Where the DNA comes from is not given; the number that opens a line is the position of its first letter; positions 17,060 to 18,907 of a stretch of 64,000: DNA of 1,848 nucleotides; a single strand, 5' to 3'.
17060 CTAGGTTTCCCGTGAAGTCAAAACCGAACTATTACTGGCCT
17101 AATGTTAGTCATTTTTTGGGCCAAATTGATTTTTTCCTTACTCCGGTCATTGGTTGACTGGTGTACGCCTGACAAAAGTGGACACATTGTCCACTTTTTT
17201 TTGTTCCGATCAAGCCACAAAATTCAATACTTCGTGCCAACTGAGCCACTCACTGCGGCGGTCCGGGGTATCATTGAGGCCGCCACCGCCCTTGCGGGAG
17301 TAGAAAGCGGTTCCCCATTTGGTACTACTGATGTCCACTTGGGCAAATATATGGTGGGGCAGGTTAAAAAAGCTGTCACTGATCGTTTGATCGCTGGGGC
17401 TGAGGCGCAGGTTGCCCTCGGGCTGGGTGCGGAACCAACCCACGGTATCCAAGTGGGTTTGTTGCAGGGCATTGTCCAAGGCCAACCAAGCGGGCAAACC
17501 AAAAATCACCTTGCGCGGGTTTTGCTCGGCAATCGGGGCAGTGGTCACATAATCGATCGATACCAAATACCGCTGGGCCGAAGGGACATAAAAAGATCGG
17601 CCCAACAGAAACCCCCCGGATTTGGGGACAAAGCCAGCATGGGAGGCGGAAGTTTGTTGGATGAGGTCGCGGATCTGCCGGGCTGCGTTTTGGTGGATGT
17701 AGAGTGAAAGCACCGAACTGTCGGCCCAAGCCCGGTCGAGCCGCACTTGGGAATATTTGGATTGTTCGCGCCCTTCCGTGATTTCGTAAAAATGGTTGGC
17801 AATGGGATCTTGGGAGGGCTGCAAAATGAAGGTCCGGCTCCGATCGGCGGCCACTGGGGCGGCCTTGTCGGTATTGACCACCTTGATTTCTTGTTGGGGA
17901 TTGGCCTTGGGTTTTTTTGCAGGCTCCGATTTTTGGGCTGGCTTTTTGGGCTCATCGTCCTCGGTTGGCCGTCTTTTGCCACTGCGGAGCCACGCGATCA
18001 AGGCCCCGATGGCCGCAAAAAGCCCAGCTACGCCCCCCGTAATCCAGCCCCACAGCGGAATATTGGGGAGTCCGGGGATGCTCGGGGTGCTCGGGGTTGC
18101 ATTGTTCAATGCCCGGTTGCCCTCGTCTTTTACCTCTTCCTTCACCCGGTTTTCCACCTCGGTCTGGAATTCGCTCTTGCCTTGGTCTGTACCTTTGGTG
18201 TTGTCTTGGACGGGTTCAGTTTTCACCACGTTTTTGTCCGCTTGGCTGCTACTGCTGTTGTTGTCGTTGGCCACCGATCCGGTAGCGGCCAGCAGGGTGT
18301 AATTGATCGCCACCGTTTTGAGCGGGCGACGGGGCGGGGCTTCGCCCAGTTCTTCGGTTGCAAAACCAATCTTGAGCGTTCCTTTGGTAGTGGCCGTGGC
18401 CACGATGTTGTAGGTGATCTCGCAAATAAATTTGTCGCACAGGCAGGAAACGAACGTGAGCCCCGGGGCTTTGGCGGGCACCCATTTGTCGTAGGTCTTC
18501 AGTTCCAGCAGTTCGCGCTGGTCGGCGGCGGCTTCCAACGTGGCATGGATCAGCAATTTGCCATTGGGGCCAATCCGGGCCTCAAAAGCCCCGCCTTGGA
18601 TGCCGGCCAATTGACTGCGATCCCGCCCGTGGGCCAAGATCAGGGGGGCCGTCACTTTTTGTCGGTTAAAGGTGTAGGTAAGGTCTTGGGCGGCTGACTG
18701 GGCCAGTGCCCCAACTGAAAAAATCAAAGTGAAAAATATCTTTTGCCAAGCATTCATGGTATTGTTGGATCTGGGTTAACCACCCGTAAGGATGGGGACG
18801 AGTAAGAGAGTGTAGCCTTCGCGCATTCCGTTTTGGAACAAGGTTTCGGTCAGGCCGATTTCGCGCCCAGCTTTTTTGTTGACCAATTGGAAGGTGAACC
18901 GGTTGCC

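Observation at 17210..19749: Ubl(Gly-Gly) + pseudo-JAB/MPN + membrane-wHTH operon with no E1/E2: possible undescribed membrane-associated ubiquitin-like module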

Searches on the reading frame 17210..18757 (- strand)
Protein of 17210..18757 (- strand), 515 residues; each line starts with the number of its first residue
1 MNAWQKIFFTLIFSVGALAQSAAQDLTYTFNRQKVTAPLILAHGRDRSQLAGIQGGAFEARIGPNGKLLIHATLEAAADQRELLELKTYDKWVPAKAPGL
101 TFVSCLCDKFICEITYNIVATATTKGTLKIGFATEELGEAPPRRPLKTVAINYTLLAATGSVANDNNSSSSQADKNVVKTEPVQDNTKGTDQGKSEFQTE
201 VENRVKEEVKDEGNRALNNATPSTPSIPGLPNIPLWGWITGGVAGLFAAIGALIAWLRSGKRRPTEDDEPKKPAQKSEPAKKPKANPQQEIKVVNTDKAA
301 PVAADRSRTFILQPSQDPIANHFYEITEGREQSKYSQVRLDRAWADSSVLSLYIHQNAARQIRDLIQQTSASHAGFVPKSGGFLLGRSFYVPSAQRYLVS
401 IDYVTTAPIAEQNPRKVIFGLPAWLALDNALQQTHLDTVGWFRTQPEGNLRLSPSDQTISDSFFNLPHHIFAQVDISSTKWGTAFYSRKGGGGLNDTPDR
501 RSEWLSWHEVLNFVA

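Call 3: search_protein_families(library=pfam, proteins=[window:17210-18757:-], max_evalue=1)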
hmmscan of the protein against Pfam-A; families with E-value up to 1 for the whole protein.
window:17210-18757:- (515 aa): 1 family
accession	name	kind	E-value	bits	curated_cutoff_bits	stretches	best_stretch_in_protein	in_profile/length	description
PF01398.27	JAB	-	0.14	12.5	22.5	1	434-463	83-111/117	JAB1/Mov34/MPN/PAD-1 ubiquitin protease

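Call 4: search_protein_families(library=padloc, proteins=[window:17210-18757:-], max_evalue=1)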
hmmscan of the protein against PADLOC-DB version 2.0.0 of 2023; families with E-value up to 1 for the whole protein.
window:17210-18757:- (515 aa): 0 families

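Call 5: search_protein_families(library=ncbifam, proteins=[window:17210-18757:-], max_evalue=1)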
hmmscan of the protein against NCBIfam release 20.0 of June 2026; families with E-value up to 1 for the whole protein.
window:17210-18757:- (515 aa): 1 family
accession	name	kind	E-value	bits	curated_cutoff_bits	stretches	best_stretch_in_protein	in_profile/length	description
NF051874.1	PVV_CTERM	equivalog_domain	0.53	10.1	27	0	242-263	11-32/38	PVV-CTERM domain-containing choice-of-anchor G protein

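Call 8: find_homologous_proteins(query=window:17210-18757:-)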
Query window:17210-18757:- (515 aa): 4 proteins with E <= 0.001 among 8000 candidates.
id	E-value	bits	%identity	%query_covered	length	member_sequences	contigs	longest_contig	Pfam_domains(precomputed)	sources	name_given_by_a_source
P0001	0.0e+0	1173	100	100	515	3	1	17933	-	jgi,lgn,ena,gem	-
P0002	4.3e-244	829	71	98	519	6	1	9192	-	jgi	jgi:hypothetical protein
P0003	5.2e-105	370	40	99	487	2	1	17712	-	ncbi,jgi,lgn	jgi:hypothetical protein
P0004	5.9e-102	360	39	99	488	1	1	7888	-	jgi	jgi:proteasome lid subunit RPN8/RPN11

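Call 11: find_encoding_contigs(protein=P0003, flank=10000)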
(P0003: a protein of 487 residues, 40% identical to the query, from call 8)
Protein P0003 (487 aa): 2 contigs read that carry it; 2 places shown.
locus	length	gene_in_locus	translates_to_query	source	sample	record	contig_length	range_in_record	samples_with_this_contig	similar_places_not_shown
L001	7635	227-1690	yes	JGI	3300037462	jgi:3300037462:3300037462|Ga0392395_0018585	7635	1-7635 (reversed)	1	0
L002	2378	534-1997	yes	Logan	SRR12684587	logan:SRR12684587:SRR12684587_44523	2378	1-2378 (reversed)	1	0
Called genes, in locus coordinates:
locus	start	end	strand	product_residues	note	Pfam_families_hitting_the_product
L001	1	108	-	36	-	?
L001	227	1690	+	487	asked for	-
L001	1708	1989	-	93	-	-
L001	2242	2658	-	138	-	PF04138:GtrA_DPMS_TM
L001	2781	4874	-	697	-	PF07695:7TMR-DISM_7TM, PF00512:HisKA (weak), PF02518:HATPase_c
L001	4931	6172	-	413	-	PF12704:MacB_PCD, PF02687:FtsX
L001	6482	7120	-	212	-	PF00005:ABC_tran, PF13304:AAA_21 (faint)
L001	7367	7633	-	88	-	?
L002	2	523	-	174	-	?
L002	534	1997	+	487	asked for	-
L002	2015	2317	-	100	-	-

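Call 12: find_encoding_contigs(protein=P0004, flank=10000)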
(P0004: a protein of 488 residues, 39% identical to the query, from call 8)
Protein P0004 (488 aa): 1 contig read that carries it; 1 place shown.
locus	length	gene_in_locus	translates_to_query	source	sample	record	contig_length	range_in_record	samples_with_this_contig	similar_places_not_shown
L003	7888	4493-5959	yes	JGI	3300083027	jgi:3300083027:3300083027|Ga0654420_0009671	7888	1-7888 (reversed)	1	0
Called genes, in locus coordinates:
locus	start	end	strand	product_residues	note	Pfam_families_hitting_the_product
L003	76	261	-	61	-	-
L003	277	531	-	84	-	-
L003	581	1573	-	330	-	PF00106:adh_short (weak), PF04321:RmlD_sub_bind, PF01073:3Beta_HSD, PF01370:Epimerase, PF02719:Polysacc_synt_2, PF07993:NAD_binding_4, PF13460:NAD_binding_10, PF16363:GDP_Man_Dehyd, +1 more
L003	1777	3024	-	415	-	PF03721:UDPG_MGDP_dh_N, PF00984:UDPG_MGDP_dh, PF03720:UDPG_MGDP_dh_C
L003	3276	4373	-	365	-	PF01555:N6_N4_Mtase, PF18755:RAMA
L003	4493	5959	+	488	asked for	-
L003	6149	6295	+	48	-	-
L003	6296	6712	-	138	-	PF04138:GtrA_DPMS_TM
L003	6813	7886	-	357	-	?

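Call 13: find_encoding_contigs(protein=P0002, flank=10000)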
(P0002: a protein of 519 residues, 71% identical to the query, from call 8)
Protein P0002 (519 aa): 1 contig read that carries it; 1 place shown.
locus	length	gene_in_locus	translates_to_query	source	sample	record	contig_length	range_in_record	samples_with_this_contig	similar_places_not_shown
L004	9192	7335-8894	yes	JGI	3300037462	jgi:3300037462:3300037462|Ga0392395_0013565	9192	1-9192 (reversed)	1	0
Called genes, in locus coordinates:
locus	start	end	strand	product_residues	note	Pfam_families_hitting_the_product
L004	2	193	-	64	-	?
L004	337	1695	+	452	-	PF01262:AlaDh_PNT_C (weak), PF07992:Pyr_redox_2 (weak), PF00890:FAD_binding_2 (weak), PF01266:DAO (weak), PF01593:Amino_oxidase, PF03486:HI0933_like (faint), PF12831:FAD_oxidored (weak), PF13450:NAD_binding_8, +1 more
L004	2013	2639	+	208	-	PF11589:DUF3244 (faint), PF18962:Por_Secre_tail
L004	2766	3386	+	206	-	PF02589:LUD_dom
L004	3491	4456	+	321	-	PF12895:ANAPC3 (faint), PF13428:TPR_14 (faint), PF13432:TPR_16 (weak), PF14559:TPR_19 (weak), PF18603:LAL_C2 (weak), PF00515:TPR_1 (weak), PF07719:TPR_2, PF13181:TPR_8, +5 more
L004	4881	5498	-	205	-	-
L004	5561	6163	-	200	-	-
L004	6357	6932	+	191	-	-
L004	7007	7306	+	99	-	-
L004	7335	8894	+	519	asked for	-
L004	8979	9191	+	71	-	?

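Call 16: find_related_loci(query=A1, collection=genome_contigs, flank=10000)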
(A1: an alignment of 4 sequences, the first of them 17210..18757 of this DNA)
Query A1 (515 aa) in genome_contigs; peptide patterns used: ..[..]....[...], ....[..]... (x = any residue, [..] = any of these).
50 stretches matched a pattern; 2 encode a relative of the query (tblastn E <= 1e-3); 2 distinct loci.
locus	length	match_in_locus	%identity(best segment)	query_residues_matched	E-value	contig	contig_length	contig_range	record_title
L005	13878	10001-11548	94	1-515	0e+0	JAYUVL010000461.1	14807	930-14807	MAG: Cytophagales bacterium isolate GL124_DN_metabinner_2 GL124_DN_metabinner_2_460, whole genome shotgun sequence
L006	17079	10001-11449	40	6-514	3e-110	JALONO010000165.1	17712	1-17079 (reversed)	MAG: Bernardetiaceae bacterium isolate Prado079 scaffold_16299, whole genome shotgun sequence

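Call 41: predict_structure(alignment_id=A1)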
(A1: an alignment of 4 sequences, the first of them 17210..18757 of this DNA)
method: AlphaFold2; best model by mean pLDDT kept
length: 515 residues; sequences in the alignment: 4
mean_pLDDT: 44.7   pTM: 0.32
mean pLDDT of the five models: 44.7, 42.8, 41.5, 41.2, 39.8
residues with pLDDT >= 90: 20; 70-90: 79; 50-70: 49; < 50: 367
segments of 3 or more residues with pLDDT < 50: 4-6, 13-23, 137-139, 160-246, 259-278, 280-515
pLDDT, mean of each block of 10 residues (from residue 1): 53 41 53 64 83 81 80 75 72 85 84 88 88 62 73 78 35 29 27 32 36 32 31 38 48 52 37 35 34 27 28 29 29 29 29 29 34 27 34 34 34 29 39 33 26 27 26 25 30 35 35 29
secondary structure, 60 per line:
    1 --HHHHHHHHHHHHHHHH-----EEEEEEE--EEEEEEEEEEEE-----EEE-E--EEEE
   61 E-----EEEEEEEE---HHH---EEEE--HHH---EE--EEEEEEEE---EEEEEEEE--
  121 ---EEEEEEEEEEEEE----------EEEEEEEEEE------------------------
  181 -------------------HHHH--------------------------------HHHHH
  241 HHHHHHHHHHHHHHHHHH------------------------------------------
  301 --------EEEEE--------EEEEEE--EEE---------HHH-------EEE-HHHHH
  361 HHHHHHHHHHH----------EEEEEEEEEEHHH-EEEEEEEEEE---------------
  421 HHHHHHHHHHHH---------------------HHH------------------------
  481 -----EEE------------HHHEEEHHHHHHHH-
elements in order: H3-18 E24-30 E33-44 E50-52 E57-61 E67-74 E84-87 E100-107 E111-118 E124-136 E147-156 H200-203 H236-258 E309-313 E322-327 E330-332 E352-354 H356-371 E382-391 E396-405 H421-432 E486-488 E504-506 H507-514

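Call 42: search_protein_families(library=pfam, alignment_id=A1, max_evalue=10)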
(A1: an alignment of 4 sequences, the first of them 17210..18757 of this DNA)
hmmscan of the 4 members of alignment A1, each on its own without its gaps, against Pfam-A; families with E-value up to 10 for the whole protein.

A. member 1, window:17210-18757:- (515 aa): 1 family
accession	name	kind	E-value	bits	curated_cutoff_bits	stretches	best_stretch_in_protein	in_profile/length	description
PF01398.27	JAB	-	0.14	12.5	22.5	1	434-463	83-111/117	JAB1/Mov34/MPN/PAD-1 ubiquitin protease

B. families by the number of members that match (of 4 scanned): 2 families
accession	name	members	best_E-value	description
PF01398.27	JAB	4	0.0013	JAB1/Mov34/MPN/PAD-1 ubiquitin protease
PF15105.11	TMEM61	1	0.015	TMEM61 protein family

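Call 51: search_protein_representatives(alignment_id=A1)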
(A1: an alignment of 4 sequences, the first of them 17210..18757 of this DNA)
Query: 4 sequences, 517 profile positions. Proteins with E-value up to 0.001 (for the whole library): 456; up to 1e-10: 242; up to 1e-30: 3. The best 150 are listed.
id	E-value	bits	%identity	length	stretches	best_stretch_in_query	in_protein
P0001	2.3e-288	973.4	-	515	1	1-517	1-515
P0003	5.2e-264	893.1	-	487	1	5-517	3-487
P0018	7.5e-31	123.8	-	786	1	333-511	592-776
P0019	1.6e-30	122.8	-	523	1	171-514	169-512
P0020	5.2e-29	117.8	-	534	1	177-514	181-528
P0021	1.4e-28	116.3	-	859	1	333-510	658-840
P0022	2.0e-28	115.8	-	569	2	332-512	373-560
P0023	2.3e-28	115.6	-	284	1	315-516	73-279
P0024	2.3e-28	115.6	-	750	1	247-512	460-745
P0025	2.4e-28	115.6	-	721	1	233-511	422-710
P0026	3.0e-28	115.3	-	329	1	235-512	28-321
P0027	3.1e-28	115.2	-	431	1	320-512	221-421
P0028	6.2e-28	114.2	-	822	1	219-511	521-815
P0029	1.1e-27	113.4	-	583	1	268-514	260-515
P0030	5.3e-27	111.1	-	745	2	229-512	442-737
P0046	7.4e-24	100.8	-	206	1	343-512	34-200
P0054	4.8e-23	98.1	-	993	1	336-512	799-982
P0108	1.9e-19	86.2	-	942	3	382-493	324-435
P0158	1.6e-16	76.6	-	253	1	306-512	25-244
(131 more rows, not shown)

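Call 56: search_protein_families(library=pfam, proteins=[P0018, P0019, P0020, P0021, P0024, P0025, P0023, P0046, P0108, P0054], max_evalue=0.01)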
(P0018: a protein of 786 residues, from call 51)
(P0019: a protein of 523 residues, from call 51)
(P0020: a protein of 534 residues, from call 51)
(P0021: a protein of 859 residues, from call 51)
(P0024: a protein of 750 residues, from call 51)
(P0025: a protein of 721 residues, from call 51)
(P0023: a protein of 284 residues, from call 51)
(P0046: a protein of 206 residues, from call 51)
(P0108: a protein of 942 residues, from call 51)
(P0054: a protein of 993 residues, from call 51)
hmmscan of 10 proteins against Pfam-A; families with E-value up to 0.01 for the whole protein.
P0018 (786 aa): 3 families
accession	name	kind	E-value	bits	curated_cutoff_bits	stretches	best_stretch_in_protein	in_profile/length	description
PF01398.27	JAB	-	4.2e-06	27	22.5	1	634-727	27-110/117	JAB1/Mov34/MPN/PAD-1 ubiquitin protease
PF14464.11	Prok-JAB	-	4.5e-05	23.7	25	1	636-723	12-88/114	Prokaryotic homologs of the JAB domain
PF01525.21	Rota_NS26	-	0.0085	16.2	25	0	539-614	130-198/245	Rotavirus NS26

P0019 (523 aa): 2 families
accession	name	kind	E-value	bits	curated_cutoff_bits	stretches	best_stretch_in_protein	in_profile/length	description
PF01398.27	JAB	-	1.5e-05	25.2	22.5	1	351-459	14-110/117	JAB1/Mov34/MPN/PAD-1 ubiquitin protease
PF14464.11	Prok-JAB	-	0.002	18.5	25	1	372-455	15-88/114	Prokaryotic homologs of the JAB domain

P0020 (534 aa): 2 families
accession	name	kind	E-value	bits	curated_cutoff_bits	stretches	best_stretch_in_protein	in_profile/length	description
PF01398.27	JAB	-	0.00014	22.1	22.5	1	392-473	28-108/117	JAB1/Mov34/MPN/PAD-1 ubiquitin protease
PF14464.11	Prok-JAB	-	0.0062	16.8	25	0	389-470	15-87/114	Prokaryotic homologs of the JAB domain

P0021 (859 aa): 1 family
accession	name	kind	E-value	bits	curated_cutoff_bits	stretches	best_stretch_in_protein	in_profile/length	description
PF01398.27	JAB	-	1.5e-05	25.2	22.5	1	755-793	73-110/117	JAB1/Mov34/MPN/PAD-1 ubiquitin protease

P0024 (750 aa): 2 families
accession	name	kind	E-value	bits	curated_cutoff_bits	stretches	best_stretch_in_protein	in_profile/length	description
PF01398.27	JAB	-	3.4e-08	33.7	22.5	1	576-695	3-110/117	JAB1/Mov34/MPN/PAD-1 ubiquitin protease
PF14464.11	Prok-JAB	-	3.5e-05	24.1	25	1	608-691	16-88/114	Prokaryotic homologs of the JAB domain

P0025 (721 aa): 2 families
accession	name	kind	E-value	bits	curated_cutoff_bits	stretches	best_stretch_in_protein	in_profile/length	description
PF01398.27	JAB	-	1.9e-06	28.1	22.5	1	567-663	19-111/117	JAB1/Mov34/MPN/PAD-1 ubiquitin protease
PF14464.11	Prok-JAB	-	0.00017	21.9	25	1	568-661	9-91/114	Prokaryotic homologs of the JAB domain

P0023 (284 aa): 2 families
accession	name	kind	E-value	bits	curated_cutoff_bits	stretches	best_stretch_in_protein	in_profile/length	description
PF01398.27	JAB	-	8.5e-08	32.5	22.5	1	123-226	10-110/117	JAB1/Mov34/MPN/PAD-1 ubiquitin protease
PF14464.11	Prok-JAB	-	0.00093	19.5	25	1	140-222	17-88/114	Prokaryotic homologs of the JAB domain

P0046 (206 aa): 1 family
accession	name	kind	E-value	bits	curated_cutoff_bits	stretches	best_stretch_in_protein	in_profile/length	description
PF14464.11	Prok-JAB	-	3e-05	24.3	25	1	60-151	9-90/114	Prokaryotic homologs of the JAB domain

P0108 (942 aa): 2 families
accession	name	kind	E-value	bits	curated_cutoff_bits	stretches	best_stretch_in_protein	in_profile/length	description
PF01398.27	JAB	-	4e-15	56.1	22.5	2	302-407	6-109/117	JAB1/Mov34/MPN/PAD-1 ubiquitin protease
PF14464.11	Prok-JAB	-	3e-13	50.1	25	2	319-414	15-95/114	Prokaryotic homologs of the JAB domain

P0054 (993 aa): 2 families
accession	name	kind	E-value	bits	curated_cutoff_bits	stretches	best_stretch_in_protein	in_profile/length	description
PF01398.27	JAB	-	4e-06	27.1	22.5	1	814-933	3-111/117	JAB1/Mov34/MPN/PAD-1 ubiquitin protease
PF14464.11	Prok-JAB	-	4.6e-05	23.7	25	1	839-928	11-88/114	Prokaryotic homologs of the JAB domain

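Call 57: search_protein_families(library=ncbifam, proteins=[P0018, P0019, P0020, P0023, P0046, P0108], max_evalue=0.01)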
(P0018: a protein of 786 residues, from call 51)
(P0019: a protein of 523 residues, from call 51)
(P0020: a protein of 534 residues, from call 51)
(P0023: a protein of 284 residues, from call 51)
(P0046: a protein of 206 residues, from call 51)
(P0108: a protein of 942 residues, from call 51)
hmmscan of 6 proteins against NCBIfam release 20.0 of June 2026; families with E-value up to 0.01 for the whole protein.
P0018 (786 aa): 0 families

P0019 (523 aa): 0 families

P0020 (534 aa): 0 families

P0023 (284 aa): 0 families

P0046 (206 aa): 0 families

P0108 (942 aa): 1 family
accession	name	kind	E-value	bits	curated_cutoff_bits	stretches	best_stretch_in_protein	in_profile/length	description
NF041370.1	desamp_Halo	equivalog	5.7e-06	26.3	130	0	321-400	22-93/133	desampylase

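Call 93: list_cluster_members(proteins=[P0018, P0019, P0020, P0023, P0024, P0025, P0027, P0046, P0158, P0108])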
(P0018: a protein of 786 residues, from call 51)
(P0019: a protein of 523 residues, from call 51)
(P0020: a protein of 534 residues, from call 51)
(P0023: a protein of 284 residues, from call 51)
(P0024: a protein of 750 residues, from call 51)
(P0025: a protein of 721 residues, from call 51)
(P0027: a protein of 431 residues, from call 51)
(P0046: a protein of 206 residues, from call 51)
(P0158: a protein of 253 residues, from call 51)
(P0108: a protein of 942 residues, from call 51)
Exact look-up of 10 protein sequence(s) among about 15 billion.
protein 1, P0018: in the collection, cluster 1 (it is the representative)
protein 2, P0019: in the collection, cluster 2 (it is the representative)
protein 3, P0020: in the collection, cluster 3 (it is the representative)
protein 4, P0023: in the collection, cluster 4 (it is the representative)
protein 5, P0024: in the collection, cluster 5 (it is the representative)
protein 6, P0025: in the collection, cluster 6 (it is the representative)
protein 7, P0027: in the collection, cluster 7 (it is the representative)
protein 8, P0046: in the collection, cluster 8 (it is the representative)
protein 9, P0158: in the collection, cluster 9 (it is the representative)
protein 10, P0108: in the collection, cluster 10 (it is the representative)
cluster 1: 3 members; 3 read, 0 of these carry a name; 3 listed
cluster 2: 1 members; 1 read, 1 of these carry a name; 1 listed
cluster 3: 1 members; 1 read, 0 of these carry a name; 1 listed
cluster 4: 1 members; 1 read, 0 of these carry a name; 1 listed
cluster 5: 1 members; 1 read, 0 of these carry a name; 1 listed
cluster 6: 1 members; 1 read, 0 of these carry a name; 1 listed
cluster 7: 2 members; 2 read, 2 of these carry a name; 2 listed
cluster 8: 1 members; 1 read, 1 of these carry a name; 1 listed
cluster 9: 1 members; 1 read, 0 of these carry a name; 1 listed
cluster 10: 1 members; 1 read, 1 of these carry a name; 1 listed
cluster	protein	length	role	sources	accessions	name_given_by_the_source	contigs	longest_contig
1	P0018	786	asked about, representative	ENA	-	-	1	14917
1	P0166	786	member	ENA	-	-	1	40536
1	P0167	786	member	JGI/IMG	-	-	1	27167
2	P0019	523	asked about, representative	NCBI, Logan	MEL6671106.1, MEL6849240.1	MAG: hypothetical protein AAFR61_02910 [Bacteroidota bacterium]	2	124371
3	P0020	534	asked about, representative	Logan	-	-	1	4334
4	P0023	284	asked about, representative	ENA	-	-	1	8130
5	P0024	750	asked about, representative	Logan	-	-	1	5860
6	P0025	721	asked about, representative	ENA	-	-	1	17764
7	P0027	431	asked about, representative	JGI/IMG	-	proteasome lid subunit RPN8/RPN11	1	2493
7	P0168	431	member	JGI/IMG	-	proteasome lid subunit RPN8/RPN11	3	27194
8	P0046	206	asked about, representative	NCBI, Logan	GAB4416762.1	MAG: hypothetical protein OHK0039_26400 [Bacteroidia bacterium]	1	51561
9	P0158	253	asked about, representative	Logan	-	-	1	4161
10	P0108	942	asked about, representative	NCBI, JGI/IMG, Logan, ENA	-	proteasome lid subunit RPN8/RPN11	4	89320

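Call 98: search_dna_similar(query=window:17210-18757:-, collection=plasmids, mode=protein, max_rows=12)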
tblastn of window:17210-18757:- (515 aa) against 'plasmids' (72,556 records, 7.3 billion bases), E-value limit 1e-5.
No match.
